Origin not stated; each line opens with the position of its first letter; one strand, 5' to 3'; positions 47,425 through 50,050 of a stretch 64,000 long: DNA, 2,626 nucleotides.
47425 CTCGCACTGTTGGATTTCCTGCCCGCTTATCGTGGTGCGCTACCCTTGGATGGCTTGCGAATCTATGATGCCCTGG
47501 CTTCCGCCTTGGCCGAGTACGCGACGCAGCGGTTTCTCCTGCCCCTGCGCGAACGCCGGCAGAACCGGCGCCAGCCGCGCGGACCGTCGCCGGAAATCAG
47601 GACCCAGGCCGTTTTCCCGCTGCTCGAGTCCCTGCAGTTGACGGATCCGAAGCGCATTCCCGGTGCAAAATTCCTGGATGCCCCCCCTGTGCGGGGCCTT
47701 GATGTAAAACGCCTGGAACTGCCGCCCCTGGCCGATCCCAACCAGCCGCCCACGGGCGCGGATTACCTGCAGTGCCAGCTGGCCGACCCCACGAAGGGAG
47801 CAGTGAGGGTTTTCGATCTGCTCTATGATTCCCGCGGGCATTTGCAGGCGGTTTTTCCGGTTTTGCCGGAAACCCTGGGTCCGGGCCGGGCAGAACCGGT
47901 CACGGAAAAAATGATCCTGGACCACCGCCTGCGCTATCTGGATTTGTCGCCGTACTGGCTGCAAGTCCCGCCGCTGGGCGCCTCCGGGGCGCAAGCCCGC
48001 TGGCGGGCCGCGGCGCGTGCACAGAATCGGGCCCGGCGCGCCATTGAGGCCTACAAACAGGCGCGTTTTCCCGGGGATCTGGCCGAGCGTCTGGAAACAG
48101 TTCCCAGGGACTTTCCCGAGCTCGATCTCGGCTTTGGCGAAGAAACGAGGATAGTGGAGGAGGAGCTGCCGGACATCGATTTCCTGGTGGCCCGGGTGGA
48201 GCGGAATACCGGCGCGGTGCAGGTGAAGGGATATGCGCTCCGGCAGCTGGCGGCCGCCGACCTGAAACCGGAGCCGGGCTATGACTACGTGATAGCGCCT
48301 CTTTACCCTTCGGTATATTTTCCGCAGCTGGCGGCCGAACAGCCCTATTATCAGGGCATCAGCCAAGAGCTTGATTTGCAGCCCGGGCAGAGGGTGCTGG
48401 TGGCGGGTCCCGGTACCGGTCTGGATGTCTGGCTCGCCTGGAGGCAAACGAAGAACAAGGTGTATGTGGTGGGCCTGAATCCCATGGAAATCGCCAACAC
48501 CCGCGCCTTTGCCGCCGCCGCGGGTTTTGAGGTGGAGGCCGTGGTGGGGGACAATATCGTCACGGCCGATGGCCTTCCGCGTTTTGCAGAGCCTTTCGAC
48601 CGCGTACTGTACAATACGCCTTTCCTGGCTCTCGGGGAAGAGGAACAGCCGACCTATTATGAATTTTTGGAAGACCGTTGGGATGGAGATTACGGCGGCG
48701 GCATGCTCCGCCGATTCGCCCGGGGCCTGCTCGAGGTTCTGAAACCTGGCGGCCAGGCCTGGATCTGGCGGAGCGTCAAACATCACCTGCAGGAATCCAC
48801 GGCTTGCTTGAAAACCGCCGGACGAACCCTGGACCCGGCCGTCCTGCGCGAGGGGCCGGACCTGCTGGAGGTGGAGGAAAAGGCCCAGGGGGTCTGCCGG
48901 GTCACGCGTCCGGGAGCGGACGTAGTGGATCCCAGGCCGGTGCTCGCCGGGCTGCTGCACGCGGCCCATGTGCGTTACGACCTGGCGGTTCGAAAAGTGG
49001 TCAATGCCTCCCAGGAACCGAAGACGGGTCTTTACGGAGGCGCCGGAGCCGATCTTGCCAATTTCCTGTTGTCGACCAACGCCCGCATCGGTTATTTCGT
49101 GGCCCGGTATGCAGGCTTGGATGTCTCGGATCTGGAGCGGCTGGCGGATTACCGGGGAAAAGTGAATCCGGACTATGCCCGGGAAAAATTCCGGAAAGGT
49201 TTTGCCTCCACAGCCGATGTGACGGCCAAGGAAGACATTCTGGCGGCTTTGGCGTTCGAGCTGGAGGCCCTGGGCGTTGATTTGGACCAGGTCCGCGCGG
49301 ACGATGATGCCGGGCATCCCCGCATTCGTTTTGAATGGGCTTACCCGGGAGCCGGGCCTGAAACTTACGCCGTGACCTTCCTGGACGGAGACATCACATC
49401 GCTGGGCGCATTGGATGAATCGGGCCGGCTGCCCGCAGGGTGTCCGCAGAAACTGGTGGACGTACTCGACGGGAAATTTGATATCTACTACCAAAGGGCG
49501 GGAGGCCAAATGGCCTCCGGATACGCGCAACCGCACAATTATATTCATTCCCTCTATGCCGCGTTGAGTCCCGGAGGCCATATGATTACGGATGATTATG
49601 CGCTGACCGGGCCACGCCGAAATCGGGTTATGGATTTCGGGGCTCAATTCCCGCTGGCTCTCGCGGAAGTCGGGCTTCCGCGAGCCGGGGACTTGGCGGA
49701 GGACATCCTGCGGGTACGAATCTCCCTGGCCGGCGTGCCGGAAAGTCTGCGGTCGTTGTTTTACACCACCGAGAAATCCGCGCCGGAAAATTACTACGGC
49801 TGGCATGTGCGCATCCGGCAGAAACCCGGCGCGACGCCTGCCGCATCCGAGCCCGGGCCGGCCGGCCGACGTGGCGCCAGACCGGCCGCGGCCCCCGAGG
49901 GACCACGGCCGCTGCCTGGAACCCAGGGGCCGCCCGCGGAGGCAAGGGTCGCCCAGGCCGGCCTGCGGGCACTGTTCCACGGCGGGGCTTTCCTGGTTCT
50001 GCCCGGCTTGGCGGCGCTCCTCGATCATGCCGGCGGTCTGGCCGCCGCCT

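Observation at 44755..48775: Tandem duplication of a [membrane HExxH protease + spacer + HemK-like methyltransferase] module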

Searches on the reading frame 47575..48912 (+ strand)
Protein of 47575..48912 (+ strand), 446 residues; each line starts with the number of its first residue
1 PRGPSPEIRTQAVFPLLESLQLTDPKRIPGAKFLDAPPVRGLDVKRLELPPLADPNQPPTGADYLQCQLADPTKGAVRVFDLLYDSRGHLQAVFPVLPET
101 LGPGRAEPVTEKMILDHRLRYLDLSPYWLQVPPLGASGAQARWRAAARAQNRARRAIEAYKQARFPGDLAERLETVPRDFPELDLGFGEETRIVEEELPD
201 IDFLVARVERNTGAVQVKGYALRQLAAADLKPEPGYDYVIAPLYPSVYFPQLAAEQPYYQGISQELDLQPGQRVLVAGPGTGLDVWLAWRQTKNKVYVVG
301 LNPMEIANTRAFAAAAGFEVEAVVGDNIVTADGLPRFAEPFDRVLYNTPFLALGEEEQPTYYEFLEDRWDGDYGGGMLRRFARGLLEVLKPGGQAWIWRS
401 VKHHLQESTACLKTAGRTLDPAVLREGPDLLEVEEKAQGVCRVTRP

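Call 18: search_solved_structures(query=window:47575-48912:+, max_evalue=1, show_alignments=2)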
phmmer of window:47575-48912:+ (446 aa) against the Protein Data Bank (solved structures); distinct sequences matched with E-value up to 1: 9.
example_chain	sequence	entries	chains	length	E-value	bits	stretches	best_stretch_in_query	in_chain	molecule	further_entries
8cnc_A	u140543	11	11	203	0.0012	20.8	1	275-426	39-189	Methyltransferase N6AMT1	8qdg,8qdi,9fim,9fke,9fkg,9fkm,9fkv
6h1d_A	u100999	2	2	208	0.0013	20.7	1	275-426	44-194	HemK methyltransferase family member 2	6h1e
6khs_A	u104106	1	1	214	0.0014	20.6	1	275-426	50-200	Methyltransferase N6AMT1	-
6k0x_A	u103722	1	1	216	0.0014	20.6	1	275-426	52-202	Methyltransferase N6AMT1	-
6kmr_B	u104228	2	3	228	0.0017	20.4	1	275-426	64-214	Methyltransferase N6AMT1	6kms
6ped_A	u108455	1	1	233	0.0017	20.3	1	275-426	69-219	Methyltransferase N6AMT1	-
2fk7_A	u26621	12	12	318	0.062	15.2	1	244-362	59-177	methoxy mycolic acid synthase 4 | Hydroxymycolate synthase MmaA4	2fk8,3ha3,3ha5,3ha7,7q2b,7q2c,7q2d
9d5n_A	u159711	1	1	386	0.14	14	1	152-227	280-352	FAP21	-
6rbd_y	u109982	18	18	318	0.63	11.9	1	259-350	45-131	Dimethyladenosine transferase | rRNA adenine N(6)-methyltransferase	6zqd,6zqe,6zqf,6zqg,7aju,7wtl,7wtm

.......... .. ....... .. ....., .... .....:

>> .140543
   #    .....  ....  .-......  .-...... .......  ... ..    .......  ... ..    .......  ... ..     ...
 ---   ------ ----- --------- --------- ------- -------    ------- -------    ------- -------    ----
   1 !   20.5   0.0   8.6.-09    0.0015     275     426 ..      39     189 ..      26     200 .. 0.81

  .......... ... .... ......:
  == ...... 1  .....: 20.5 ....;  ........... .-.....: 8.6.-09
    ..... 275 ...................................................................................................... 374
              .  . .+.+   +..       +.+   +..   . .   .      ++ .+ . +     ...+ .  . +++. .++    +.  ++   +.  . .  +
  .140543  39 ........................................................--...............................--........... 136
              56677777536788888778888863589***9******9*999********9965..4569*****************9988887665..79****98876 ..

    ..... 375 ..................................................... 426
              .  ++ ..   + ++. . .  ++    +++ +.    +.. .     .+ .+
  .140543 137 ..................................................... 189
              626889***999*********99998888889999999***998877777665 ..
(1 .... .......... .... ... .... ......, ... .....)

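Call 22: search_protein_families(library=pfam, proteins=[window:47575-48912:+], max_evalue=10)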
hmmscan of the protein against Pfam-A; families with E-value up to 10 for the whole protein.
window:47575-48912:+ (446 aa): 2 families
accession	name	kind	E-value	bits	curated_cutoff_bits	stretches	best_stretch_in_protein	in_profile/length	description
PF13649.12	Methyltransf_25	-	0.0016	19.5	27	1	274-359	1-83/97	Methyltransferase domain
PF02353.26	CMAS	-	0.032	14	27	1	259-368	51-155/273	Mycolic acid cyclopropane synthetase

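Call 31: search_solved_structures(query=A1, max_evalue=1, show_alignments=2)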
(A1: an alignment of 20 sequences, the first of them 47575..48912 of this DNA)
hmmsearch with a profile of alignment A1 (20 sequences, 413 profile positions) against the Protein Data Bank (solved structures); distinct sequences matched with E-value up to 1: 46.
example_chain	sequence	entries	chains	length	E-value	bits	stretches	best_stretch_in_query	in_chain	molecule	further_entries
8cnc_A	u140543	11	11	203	8.1e-07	31.5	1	255-404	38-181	Methyltransferase N6AMT1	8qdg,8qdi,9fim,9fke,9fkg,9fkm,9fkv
6h1d_A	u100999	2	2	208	8.8e-07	31.4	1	255-404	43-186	HemK methyltransferase family member 2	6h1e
6khs_A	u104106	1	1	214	9.6e-07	31.3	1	255-404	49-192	Methyltransferase N6AMT1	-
6k0x_A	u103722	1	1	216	9.9e-07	31.2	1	255-404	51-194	Methyltransferase N6AMT1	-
6kmr_B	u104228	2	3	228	1.2e-06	31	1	255-404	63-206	Methyltransferase N6AMT1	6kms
6ped_A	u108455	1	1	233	1.2e-06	30.9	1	255-404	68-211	Methyltransferase N6AMT1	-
5u4t_A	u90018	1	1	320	0.0059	18.8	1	250-338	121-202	Putative gentamicin methyltransferase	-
5u18_A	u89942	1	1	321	0.0059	18.8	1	250-338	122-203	N-3'' methyltransferase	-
5tyq_A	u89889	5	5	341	0.0066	18.6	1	250-338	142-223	Putative gentamicin methyltransferase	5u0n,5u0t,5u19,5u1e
5u1i_A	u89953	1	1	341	0.0066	18.6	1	250-338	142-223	Putative gentamicin methyltransferase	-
6dnz_A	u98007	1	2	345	0.019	17.1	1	235-288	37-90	Arginine N-methyltransferase, putative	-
9o6h_A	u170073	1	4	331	0.046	15.8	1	237-285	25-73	Histone-arginine methyltransferase CARM1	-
6izq_A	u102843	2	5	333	0.047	15.8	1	237-285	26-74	Histone-arginine methyltransferase CARM1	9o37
7fai_A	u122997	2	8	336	0.047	15.8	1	237-285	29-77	Histone-arginine methyltransferase CARM1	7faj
3b3f_A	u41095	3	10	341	0.048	15.8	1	237-285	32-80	Histone-arginine methyltransferase CARM1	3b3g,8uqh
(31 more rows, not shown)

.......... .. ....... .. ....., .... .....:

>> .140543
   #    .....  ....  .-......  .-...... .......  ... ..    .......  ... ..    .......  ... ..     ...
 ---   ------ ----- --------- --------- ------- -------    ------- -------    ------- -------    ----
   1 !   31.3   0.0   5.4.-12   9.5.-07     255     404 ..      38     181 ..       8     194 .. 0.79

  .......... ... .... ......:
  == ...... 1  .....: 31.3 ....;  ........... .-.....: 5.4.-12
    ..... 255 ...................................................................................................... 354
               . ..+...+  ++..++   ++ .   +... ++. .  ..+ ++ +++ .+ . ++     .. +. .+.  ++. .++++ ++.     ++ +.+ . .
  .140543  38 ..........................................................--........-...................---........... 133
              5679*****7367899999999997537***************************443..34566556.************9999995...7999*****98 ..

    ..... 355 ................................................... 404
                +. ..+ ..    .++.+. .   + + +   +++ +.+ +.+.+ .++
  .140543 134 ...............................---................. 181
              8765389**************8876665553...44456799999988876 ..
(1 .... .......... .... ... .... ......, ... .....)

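Call 33: find_homologous_proteins(query=A1, max_evalue=0.00001)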
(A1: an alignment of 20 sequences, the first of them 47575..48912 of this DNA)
Query A1 (20 sequences) (446 aa, profile of the alignment): 3 proteins with E <= 0.00001 among 8000 candidates.
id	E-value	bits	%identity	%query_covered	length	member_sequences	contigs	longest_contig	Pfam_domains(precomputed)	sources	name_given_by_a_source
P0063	3.4e-121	423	26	87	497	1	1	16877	-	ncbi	-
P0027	2.4e-105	371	30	89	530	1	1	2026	-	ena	-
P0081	5.4e-40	156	38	38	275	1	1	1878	-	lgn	-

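Call 35: find_related_loci(query=window:47575-48912:+, collection=genome_contigs, flank=10000)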
Query window:47575-48912:+ (446 aa) in genome_contigs; peptide patterns used: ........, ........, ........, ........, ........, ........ (x = any residue, [..] = any of these).
81 stretches matched a pattern, but none encodes a relative of the query by tblastn (E <= 1e-3).

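Call 49: predict_structure(alignment_id=A1)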
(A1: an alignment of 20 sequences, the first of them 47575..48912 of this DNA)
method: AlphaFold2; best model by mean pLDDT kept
length: 446 residues; sequences in the alignment: 20
mean_pLDDT: 87.2   pTM: 0.88
mean pLDDT of the five models: 87.2, 87.1, 86.9, 86.8, 85.1
residues with pLDDT >= 90: 282; 70-90: 117; 50-70: 23; < 50: 24
segments of 3 or more residues with pLDDT < 50: 181-198
pLDDT, mean of each block of 10 residues (from residue 1): 74 95 93 90 95 83 91 82 95 90 67 86 96 93 96 95 85 78 38 44 94 92 91 94 90 89 95 96 97 97 93 95 94 95 93 62 67 88 97 93 84 94 83 92 96
secondary structure, 60 per line:
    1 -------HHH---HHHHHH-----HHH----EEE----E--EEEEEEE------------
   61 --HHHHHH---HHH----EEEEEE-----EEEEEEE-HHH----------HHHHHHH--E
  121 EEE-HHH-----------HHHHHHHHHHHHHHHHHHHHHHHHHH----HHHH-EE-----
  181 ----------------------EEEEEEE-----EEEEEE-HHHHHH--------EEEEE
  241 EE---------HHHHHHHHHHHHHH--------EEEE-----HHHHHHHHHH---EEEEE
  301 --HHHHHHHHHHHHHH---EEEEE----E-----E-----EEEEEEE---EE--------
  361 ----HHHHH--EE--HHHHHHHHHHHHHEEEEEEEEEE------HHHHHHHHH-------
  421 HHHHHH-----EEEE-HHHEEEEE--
elements in order: H14-19 E32-34 E42-48 H63-68 E79-84 E90-96 H111-117 E120-123 H139-164 H169-172 E203-209 E215-220 H222-227 E236-242 H252-265 E274-277 H283-292 E296-300 H303-316 E320-324 E341-347 H365-369 H376-388 E389-398 H405-413 H421-426 E432-435 E440-444

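Call 51: fold_search(model_id=the predicted structure, library=pdb)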
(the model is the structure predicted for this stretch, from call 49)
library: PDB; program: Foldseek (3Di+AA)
matches with E <= 10: 1924; with E <= 0.001: 1032
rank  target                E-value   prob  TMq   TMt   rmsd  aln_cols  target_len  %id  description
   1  5tyq                  2.8e-09  1.00  0.31  0.43   9.2       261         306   18  Crystal structure of a holoenzyme methyltransferase involved in the biosynthesis of gentamicin (released 2017-11-01)
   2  5u1e                  3.6e-09  1.00  0.30  0.40   8.3       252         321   17  Crystal structure of a methyltransferase involved in the biosynthesis of gentamicin in complex with the kanamycin B (released 2017-11-01)
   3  5u18                  1.3e-08  1.00  0.28  0.38   7.6       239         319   17  Crystal structure of a methyltransferase involved in the biosynthesis of gentamicin in complex with the Geneticin (released 2017-11-01)
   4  3tma                  3.3e-08  1.00  0.28  0.36   4.7       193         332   23  Crystal structure of TrmN from Thermus thermophilus (released 2012-03-14)
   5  7wdq_A                3.6e-08  1.00  0.27  0.34   7.6       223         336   18  DsyB in complex with SAM (released 2022-06-01)
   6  4qtu_B                6.1e-08  1.00  0.26  0.55   6.7       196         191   17  Structure of S. cerevisiae Bud23-Trm112 complex involved in formation of m7G1575 on 18S rRNA (SAM bound form) (released 2014-12-24)
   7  2b3t_A                7.4e-08  1.00  0.33  0.51   5.2       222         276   15  Structure of complex between E. coli translation termination factor RF1 and the PrmC methyltransferase (released 2006-01-24)
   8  2pjd                  1.0e-07  1.00  0.29  0.38   9.0       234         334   16  Crystal structure of 16S rRNA methyltransferase RsmC (released 2007-07-03)
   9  9fke_A                1.1e-07  1.00  0.34  0.71   4.5       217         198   18  SAH bound KMT9 crystal structure (released 2025-06-18)
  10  3lhd_A                1.3e-07  1.00  0.28  0.46  10.8       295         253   14  Crystal structure of P. abyssi tRNA m1A58 methyltransferase in complex with S-adenosyl-L-homocysteine (released 2010-05-19)
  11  4qtu_D                1.8e-07  1.00  0.25  0.55   6.8       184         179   16  Structure of S. cerevisiae Bud23-Trm112 complex involved in formation of m7G1575 on 18S rRNA (SAM bound form) (released 2014-12-24)
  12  5hjj                  2.1e-07  1.00  0.28  0.35   7.5       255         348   14  Crystal Structure of Pyrococcus abyssi Trm5a (released 2016-10-12)
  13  3evz                  2.2e-07  1.00  0.29  0.60   4.4       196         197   15  Crystal structure of Methyltransferase from Pyrococcus furiosus (released 2008-11-11)
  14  7fbo_A                2.5e-07  1.00  0.26  0.40   6.8       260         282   14  geranyl pyrophosphate C6-methyltransferase BezA binding with S-adenosylhomocysteine (released 2021-12-01)
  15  2nxj_A                2.5e-07  1.00  0.30  0.50  13.3       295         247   16  T.thermophilus ribosomal protein L11 methyltransferase (PrmA) in space group P 21 21 2 (released 2006-12-26)
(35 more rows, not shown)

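Call 70: find_related_loci(query=A4, collection=genome_contigs, flank=3000)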
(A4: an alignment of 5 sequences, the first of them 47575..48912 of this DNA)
Query A4 (446 aa) in genome_contigs; peptide patterns used: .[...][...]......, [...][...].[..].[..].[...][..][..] (x = any residue, [..] = any of these).
379 stretches matched a pattern; 3 encode a relative of the query (tblastn E <= 1e-3); 3 distinct loci.
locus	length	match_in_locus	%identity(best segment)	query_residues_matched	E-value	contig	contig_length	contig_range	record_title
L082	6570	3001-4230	36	1-417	2e-70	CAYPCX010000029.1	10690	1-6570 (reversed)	MAG TPA_asm: uncultured Planctomycetia bacterium isolate binchicken_co334_60 genome assembly, contig: NODE_11456_length_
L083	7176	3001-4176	32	16-446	5e-59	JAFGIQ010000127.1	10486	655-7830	MAG: candidate division FCPU426 bacterium isolate Zod_Metabat.219 k87_6015310, whole genome shotgun sequence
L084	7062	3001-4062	32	41-437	1e-46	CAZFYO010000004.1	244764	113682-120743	MAG TPA_asm: uncultured Elusimicrobia sp. isolate SRP342105_co1_313 genome assembly, contig: NODE_40_length_244764_cov_1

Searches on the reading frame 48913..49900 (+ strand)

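Call 57: search_solved_structures(query=window:48913-49900:+, max_evalue=1)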
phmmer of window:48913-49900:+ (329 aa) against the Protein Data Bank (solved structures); distinct sequences matched with E-value up to 1: 2.
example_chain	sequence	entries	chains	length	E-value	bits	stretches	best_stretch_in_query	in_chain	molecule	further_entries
2wk1_A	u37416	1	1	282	0.06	16.2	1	207-258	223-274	NOVP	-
1e17_A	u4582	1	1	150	0.63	12.9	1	208-303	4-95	AFX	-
